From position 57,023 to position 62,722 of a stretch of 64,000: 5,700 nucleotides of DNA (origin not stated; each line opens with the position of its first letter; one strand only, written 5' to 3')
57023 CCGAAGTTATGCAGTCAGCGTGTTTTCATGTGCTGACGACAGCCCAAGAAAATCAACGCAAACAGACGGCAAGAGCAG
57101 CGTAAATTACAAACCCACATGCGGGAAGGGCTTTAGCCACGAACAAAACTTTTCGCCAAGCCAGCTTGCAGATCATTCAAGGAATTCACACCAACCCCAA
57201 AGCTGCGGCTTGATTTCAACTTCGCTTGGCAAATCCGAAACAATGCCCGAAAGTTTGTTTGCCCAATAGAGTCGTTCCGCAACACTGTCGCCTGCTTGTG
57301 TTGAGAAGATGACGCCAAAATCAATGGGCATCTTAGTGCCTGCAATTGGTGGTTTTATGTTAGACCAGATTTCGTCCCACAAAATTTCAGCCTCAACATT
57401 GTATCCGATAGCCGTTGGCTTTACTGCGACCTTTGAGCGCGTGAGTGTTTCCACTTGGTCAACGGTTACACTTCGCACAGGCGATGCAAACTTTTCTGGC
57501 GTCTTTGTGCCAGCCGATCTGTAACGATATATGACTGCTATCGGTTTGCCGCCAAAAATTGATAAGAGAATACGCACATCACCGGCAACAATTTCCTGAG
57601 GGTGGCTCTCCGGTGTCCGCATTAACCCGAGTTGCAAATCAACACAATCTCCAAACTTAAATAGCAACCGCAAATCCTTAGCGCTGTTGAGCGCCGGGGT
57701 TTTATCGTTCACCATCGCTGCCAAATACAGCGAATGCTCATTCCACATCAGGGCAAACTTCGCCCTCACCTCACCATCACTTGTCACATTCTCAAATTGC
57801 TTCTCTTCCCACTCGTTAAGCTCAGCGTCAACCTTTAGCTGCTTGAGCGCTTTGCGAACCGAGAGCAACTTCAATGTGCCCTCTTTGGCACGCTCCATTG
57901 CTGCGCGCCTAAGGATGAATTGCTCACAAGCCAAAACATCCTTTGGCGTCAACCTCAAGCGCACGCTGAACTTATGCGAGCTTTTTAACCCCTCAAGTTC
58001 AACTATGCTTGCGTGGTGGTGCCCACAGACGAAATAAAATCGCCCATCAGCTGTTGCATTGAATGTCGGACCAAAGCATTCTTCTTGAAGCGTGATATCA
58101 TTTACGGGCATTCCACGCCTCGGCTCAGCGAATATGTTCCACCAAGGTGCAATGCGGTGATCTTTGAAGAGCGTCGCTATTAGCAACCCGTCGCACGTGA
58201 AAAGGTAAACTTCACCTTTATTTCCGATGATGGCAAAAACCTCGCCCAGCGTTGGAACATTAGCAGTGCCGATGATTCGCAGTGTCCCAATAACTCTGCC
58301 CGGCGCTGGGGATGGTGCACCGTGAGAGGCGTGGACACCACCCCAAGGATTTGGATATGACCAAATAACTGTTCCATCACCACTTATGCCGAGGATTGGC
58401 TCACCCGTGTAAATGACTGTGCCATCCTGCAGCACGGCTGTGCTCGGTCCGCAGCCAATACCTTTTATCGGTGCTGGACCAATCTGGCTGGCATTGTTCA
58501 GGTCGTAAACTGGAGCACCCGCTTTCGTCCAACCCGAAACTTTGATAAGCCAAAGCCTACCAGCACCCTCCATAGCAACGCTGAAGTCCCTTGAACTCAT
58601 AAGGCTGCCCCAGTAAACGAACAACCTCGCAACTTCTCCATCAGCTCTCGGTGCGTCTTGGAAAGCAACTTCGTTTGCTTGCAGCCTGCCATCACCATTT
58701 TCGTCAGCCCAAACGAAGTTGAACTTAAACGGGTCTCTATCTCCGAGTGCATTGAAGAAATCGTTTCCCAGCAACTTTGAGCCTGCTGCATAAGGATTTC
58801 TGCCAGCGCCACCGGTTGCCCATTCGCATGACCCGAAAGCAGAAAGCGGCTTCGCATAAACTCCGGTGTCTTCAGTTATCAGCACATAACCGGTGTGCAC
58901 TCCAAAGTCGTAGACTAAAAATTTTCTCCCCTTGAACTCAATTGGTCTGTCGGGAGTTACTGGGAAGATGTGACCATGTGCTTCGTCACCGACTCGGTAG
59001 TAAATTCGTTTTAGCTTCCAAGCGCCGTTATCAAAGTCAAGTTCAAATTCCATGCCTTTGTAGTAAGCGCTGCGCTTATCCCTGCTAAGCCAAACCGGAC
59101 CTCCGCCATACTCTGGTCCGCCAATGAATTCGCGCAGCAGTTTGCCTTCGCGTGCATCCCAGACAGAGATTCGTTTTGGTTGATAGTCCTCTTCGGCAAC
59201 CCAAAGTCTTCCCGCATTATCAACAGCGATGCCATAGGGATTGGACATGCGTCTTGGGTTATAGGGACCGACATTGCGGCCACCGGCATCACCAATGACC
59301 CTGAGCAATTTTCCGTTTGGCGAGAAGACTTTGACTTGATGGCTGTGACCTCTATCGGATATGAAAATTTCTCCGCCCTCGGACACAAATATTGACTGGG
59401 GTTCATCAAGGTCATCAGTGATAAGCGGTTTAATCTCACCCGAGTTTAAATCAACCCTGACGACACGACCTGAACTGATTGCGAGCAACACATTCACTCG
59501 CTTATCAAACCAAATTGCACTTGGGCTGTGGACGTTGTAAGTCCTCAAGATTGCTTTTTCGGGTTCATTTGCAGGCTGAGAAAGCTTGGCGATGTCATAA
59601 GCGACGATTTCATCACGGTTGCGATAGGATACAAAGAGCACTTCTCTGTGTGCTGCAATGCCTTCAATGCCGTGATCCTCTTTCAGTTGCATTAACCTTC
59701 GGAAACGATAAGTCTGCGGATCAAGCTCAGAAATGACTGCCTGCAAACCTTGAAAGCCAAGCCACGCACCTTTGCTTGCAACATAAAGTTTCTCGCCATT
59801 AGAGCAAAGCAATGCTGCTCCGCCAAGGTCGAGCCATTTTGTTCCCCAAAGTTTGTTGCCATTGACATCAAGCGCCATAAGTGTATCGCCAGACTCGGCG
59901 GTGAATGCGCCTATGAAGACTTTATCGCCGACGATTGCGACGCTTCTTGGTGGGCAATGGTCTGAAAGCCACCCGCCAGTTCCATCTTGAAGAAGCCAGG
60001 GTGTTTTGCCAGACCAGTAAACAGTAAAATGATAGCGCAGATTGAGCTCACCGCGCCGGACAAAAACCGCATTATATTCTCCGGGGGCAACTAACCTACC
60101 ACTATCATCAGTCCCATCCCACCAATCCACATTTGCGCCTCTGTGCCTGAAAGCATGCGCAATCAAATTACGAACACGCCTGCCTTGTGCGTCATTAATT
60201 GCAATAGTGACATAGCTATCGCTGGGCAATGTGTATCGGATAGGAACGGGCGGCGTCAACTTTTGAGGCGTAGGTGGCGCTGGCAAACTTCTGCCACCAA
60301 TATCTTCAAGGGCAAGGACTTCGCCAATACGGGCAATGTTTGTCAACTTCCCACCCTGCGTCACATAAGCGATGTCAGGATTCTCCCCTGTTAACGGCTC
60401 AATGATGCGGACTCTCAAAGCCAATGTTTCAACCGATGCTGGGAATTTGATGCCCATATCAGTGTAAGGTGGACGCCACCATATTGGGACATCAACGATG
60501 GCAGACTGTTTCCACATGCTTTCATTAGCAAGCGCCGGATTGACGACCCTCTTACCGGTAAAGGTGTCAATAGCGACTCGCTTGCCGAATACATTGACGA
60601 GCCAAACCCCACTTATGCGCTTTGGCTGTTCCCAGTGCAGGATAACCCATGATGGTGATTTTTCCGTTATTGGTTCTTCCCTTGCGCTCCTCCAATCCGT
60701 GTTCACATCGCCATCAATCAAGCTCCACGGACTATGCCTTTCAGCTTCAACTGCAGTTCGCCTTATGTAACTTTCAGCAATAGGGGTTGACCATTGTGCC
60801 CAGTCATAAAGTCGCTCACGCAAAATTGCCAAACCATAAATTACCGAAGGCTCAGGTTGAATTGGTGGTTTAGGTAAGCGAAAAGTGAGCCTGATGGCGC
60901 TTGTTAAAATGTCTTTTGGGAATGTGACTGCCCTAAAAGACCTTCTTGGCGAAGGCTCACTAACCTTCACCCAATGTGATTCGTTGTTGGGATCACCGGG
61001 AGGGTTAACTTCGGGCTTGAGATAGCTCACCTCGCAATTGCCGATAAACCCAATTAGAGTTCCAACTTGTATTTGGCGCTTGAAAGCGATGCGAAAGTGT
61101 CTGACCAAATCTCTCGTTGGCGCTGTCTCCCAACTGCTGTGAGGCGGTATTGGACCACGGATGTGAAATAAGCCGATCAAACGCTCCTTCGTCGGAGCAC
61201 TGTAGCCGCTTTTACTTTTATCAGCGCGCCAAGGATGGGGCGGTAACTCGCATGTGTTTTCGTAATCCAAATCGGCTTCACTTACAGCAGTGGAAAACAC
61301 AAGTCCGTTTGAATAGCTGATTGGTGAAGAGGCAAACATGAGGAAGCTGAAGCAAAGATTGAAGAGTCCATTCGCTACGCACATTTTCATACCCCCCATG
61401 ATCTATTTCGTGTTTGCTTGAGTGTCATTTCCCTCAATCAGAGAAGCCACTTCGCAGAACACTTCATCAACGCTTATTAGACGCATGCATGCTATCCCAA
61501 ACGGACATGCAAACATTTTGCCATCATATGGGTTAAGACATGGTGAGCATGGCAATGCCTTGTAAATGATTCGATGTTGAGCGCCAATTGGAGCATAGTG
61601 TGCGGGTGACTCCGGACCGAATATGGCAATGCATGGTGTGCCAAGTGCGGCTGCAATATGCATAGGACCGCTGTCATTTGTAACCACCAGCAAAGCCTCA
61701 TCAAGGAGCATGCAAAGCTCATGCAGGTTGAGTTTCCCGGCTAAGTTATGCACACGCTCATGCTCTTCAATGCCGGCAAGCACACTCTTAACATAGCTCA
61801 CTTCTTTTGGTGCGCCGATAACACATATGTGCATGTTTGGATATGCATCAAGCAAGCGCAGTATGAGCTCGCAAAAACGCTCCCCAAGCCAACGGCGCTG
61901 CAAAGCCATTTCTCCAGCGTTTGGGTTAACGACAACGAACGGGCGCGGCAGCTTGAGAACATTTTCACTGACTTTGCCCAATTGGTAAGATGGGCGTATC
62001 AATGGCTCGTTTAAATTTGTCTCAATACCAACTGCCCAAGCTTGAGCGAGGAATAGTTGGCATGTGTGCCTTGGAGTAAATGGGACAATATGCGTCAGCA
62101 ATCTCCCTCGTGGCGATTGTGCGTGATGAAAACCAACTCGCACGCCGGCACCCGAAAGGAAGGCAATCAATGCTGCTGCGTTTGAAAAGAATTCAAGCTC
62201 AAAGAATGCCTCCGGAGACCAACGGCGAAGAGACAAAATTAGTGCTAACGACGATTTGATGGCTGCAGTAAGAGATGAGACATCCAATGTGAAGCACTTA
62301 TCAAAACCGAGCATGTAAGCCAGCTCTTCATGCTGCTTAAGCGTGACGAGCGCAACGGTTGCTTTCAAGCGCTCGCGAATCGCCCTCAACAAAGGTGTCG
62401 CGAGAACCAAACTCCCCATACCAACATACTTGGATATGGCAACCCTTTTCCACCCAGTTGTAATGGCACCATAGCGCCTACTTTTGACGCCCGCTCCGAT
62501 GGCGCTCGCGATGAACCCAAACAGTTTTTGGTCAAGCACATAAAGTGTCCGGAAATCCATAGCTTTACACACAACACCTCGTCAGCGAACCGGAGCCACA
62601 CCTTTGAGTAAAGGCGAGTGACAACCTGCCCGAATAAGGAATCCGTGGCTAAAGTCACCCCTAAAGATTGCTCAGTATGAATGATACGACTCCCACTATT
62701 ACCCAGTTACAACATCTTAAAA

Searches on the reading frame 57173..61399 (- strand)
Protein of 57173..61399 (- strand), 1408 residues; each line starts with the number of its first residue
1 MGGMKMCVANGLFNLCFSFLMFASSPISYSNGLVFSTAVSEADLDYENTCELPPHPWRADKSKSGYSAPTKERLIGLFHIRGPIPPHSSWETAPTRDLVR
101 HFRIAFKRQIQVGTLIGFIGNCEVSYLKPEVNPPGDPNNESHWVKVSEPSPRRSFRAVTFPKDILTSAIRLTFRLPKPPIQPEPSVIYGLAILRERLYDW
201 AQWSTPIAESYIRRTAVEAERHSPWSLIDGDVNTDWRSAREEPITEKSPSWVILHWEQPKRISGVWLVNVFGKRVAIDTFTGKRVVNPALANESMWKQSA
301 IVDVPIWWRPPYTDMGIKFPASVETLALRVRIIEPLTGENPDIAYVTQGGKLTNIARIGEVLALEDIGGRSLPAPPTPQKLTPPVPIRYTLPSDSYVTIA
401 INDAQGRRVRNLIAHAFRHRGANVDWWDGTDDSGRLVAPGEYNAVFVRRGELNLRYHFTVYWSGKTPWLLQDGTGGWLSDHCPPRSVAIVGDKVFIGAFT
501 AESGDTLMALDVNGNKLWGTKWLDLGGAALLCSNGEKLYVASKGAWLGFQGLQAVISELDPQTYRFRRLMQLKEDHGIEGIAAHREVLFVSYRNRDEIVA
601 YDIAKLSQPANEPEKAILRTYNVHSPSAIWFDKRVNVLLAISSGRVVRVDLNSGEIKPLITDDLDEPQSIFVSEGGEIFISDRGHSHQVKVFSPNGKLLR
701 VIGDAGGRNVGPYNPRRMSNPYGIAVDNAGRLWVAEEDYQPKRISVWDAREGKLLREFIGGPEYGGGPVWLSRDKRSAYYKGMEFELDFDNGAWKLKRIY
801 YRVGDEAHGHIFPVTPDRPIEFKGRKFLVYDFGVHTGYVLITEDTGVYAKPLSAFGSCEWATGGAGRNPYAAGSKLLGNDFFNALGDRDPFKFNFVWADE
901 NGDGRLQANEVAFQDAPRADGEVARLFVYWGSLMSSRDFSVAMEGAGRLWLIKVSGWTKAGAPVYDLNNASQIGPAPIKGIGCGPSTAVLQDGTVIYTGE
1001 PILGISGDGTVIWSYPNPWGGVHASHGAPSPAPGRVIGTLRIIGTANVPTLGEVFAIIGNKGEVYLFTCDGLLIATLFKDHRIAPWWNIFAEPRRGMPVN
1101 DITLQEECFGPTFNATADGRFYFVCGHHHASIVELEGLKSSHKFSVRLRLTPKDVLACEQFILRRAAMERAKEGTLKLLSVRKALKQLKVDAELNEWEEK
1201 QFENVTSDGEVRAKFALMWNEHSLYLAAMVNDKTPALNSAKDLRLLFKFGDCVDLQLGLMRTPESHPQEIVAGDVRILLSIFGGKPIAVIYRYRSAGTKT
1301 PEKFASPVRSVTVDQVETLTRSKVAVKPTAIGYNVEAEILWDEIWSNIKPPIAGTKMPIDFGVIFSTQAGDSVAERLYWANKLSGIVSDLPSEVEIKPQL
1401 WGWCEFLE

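Call 11: search_protein_families(library=pfam, proteins=[window:57173-61399:-], max_evalue=0.00001)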
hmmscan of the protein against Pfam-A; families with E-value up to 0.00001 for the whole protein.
window:57173-61399:- (1408 aa): 2 families
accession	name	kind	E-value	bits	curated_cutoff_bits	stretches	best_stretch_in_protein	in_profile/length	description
PF13860.13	FlgD_ig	-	5e-06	26.9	27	0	384-443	11-70/79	FlgD Ig-like domain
PF01436.27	NHL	-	7.3e-06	26.2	20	0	664-692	1-28/28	NHL repeat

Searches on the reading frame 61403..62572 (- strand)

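Call 11: search_protein_families(library=pfam, proteins=[window:61403-62572:-], max_evalue=0.00001)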
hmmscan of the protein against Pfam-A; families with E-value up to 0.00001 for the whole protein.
window:61403-62572:- (389 aa): 1 family
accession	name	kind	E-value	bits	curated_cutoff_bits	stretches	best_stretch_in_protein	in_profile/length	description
PF01075.23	Glyco_transf_9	-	2.7e-33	115.8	22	1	133-347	25-238/247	Glycosyltransferase family 9 (heptosyltransferase)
